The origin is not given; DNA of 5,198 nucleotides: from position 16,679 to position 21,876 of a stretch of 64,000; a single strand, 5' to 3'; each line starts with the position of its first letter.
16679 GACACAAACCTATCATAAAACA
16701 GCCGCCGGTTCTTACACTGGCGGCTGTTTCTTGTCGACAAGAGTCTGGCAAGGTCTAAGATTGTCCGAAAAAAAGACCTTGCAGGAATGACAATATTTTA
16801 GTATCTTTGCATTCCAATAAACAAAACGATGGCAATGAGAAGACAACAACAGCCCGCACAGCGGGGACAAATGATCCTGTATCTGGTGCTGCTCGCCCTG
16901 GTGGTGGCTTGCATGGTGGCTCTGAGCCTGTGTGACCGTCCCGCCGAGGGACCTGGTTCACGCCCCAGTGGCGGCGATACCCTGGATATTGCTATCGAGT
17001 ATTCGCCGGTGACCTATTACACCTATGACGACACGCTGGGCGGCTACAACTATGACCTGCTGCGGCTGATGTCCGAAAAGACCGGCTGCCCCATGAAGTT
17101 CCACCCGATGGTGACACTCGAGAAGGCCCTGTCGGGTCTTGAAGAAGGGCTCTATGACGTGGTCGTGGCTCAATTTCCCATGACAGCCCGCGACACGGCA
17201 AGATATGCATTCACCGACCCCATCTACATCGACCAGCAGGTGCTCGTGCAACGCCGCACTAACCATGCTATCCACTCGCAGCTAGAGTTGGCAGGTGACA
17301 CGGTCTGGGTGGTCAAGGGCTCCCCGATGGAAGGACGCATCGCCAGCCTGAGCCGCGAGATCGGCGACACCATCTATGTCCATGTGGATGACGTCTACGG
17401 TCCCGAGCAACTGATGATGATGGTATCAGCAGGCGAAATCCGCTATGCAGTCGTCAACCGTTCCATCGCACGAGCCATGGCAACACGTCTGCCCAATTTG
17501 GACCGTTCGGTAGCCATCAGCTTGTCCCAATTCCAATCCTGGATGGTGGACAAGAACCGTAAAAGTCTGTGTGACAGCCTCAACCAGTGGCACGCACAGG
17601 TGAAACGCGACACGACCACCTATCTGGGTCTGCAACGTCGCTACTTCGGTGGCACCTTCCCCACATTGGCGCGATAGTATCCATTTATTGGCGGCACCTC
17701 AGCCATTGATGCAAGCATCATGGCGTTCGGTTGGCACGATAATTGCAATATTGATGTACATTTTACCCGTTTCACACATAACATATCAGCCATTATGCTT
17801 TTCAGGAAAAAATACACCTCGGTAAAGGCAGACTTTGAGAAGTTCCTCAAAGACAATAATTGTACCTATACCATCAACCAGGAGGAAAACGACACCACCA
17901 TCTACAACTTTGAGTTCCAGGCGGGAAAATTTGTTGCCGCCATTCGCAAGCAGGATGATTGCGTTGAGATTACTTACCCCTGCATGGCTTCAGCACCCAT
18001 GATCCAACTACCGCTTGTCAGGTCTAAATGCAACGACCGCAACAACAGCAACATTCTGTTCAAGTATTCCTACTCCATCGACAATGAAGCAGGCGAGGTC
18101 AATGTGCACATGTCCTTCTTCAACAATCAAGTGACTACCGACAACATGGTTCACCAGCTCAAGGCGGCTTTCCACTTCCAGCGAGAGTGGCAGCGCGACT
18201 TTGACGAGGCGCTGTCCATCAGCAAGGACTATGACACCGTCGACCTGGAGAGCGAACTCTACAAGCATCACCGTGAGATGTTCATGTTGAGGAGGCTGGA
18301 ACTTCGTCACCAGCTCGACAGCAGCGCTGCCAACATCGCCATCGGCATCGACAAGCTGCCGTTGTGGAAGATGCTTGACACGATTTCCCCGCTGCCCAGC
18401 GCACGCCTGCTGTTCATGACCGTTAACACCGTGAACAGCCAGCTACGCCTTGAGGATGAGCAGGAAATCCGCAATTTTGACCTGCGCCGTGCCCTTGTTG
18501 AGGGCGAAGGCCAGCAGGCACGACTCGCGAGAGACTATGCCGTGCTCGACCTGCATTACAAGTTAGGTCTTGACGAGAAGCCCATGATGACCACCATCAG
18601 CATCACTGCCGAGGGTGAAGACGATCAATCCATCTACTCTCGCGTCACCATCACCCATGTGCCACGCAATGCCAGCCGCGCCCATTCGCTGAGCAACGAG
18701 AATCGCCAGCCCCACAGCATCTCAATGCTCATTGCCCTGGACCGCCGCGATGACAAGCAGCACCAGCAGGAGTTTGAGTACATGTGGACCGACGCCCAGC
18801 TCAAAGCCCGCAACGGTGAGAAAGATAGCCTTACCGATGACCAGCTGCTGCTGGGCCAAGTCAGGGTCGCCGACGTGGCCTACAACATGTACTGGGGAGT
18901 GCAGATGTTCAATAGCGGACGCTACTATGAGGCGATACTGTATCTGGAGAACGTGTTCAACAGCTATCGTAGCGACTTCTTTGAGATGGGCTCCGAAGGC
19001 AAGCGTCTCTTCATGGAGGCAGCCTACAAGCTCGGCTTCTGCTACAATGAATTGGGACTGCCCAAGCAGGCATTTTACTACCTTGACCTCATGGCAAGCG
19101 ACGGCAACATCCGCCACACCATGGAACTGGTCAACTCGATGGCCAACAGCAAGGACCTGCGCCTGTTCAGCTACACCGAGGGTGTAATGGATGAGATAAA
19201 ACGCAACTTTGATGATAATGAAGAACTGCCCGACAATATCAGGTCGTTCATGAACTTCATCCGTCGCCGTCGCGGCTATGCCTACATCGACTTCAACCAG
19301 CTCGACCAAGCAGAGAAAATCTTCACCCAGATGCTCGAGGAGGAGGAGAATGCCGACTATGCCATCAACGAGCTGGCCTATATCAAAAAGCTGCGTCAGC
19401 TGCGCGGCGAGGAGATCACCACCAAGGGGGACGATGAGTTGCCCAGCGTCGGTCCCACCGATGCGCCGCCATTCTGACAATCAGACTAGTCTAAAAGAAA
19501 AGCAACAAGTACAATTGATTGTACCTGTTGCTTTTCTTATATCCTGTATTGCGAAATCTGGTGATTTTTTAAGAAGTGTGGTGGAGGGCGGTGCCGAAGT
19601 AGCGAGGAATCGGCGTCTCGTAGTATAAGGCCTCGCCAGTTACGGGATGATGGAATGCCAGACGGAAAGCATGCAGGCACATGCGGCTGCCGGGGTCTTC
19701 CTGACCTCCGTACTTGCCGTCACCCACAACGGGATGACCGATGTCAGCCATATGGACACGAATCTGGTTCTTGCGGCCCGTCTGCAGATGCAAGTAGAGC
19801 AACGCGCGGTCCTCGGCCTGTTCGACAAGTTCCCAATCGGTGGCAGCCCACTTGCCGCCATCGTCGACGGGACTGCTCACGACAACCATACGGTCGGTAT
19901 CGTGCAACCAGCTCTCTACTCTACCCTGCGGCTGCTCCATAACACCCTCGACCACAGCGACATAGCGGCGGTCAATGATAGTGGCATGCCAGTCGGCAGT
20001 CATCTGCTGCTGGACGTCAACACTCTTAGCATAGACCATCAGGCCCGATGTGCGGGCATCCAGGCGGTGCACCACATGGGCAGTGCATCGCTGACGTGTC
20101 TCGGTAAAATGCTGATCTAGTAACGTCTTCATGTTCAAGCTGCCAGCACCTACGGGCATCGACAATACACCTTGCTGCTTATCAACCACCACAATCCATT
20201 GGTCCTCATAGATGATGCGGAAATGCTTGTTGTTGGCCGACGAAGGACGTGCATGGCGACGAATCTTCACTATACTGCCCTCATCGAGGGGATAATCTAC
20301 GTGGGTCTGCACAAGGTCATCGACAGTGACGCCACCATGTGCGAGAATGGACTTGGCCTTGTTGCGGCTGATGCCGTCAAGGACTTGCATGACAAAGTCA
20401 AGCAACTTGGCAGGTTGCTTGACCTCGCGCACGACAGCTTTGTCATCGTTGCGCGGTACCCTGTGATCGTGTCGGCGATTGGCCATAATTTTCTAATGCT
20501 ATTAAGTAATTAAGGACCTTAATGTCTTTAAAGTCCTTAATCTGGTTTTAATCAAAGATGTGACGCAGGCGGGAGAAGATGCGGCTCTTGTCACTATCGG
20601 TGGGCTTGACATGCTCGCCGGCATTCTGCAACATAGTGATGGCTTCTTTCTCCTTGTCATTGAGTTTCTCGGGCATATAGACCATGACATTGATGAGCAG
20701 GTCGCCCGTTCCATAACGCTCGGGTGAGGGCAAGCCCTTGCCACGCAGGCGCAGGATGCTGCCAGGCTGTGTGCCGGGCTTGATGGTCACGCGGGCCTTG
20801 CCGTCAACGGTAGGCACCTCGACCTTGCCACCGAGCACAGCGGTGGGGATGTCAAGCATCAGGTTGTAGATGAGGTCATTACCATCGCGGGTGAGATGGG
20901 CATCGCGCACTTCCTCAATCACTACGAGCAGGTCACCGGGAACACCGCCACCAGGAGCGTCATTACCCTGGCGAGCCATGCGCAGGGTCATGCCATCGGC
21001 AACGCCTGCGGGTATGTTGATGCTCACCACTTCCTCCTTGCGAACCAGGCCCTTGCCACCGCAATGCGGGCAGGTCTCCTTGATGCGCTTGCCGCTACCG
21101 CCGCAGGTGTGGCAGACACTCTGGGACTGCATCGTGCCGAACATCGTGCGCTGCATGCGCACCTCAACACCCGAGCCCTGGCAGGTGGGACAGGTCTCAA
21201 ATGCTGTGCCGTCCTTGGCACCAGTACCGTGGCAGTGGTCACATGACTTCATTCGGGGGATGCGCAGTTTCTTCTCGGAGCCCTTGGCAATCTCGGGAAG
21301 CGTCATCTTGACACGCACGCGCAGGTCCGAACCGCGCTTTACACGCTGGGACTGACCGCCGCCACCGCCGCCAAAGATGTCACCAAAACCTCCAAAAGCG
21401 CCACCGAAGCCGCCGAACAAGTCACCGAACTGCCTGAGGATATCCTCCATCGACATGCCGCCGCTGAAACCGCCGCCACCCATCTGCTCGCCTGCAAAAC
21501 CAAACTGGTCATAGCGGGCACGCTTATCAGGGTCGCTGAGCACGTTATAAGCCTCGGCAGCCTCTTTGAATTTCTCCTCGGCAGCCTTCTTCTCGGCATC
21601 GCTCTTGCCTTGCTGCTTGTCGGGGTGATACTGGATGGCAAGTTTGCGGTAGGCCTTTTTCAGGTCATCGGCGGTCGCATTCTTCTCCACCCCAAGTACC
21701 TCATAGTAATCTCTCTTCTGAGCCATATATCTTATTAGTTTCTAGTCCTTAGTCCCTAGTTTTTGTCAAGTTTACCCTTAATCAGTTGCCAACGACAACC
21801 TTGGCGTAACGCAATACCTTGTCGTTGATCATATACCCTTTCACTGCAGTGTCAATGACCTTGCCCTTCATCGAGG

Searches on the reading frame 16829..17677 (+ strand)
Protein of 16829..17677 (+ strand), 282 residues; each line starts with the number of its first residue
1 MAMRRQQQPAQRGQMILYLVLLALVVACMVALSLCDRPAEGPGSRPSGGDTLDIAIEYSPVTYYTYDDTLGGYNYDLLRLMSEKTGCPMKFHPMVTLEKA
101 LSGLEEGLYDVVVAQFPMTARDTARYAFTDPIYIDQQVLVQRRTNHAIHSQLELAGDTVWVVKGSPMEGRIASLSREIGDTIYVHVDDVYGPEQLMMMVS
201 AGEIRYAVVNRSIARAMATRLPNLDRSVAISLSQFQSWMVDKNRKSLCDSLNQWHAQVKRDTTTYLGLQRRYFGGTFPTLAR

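Call 12: search_protein_families(library=pfam, proteins=[window:16829-17677:+], max_evalue=0.001)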
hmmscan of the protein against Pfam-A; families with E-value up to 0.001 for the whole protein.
window:16829-17677:+ (282 aa): 1 family
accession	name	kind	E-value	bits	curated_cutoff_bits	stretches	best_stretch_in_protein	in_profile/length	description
PF00497.25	SBP_bac_3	-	9.6e-19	67.9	26.4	1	55-274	6-131/132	Bacterial extracellular solute-binding proteins, family 3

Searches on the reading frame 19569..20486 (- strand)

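Call 12: search_protein_families(library=pfam, proteins=[window:19569-20486:-], max_evalue=0.001)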
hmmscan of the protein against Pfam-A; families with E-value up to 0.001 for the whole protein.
window:19569-20486:- (305 aa): 1 family
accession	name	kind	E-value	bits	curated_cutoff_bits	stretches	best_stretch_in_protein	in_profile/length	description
PF00849.27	PseudoU_synth_2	-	2.4e-28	99.7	26.8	1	98-247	2-151/152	RNA pseudouridylate synthase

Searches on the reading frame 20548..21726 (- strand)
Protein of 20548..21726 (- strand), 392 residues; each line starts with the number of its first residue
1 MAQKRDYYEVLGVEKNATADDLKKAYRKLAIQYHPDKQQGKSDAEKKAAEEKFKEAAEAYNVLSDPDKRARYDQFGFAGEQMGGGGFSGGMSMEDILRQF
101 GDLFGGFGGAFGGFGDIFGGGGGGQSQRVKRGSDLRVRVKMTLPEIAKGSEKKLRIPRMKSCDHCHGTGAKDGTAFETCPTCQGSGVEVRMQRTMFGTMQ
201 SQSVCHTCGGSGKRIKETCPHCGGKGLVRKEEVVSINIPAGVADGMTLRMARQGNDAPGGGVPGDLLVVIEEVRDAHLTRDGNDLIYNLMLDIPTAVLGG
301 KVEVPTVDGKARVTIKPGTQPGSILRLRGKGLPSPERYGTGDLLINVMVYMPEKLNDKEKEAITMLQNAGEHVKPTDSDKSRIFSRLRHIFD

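Call 12: search_protein_families(library=pfam, proteins=[window:20548-21726:-], max_evalue=0.001)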
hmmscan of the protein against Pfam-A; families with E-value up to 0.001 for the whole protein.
window:20548-21726:- (392 aa): 6 families
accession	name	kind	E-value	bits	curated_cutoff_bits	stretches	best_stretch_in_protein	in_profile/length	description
PF01556.23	DnaJ_C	-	1.2e-43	149.2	26.6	1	135-352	1-152/152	DnaJ C terminal domain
PF00226.36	DnaJ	-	4.8e-25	87.9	27.8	1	6-73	1-63/63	DnaJ domain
PF00684.25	DnaJ_CXXCXGXG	-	2.2e-17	63.5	32.7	1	162-226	1-65/65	DnaJ central domain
PF17302.8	DUF5351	-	3e-05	24.6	27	0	177-187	18-28/29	Family of unknown function (DUF5351)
PF15777.11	Anti-TRAP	-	8e-05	23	32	0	161-187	12-41/59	Tryptophan RNA-binding attenuator protein inhibitory protein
PF05873.17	Mt_ATP-synt_D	-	0.00081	19.7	27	0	13-61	59-107/154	ATP synthase D chain, mitochondrial (ATP5H)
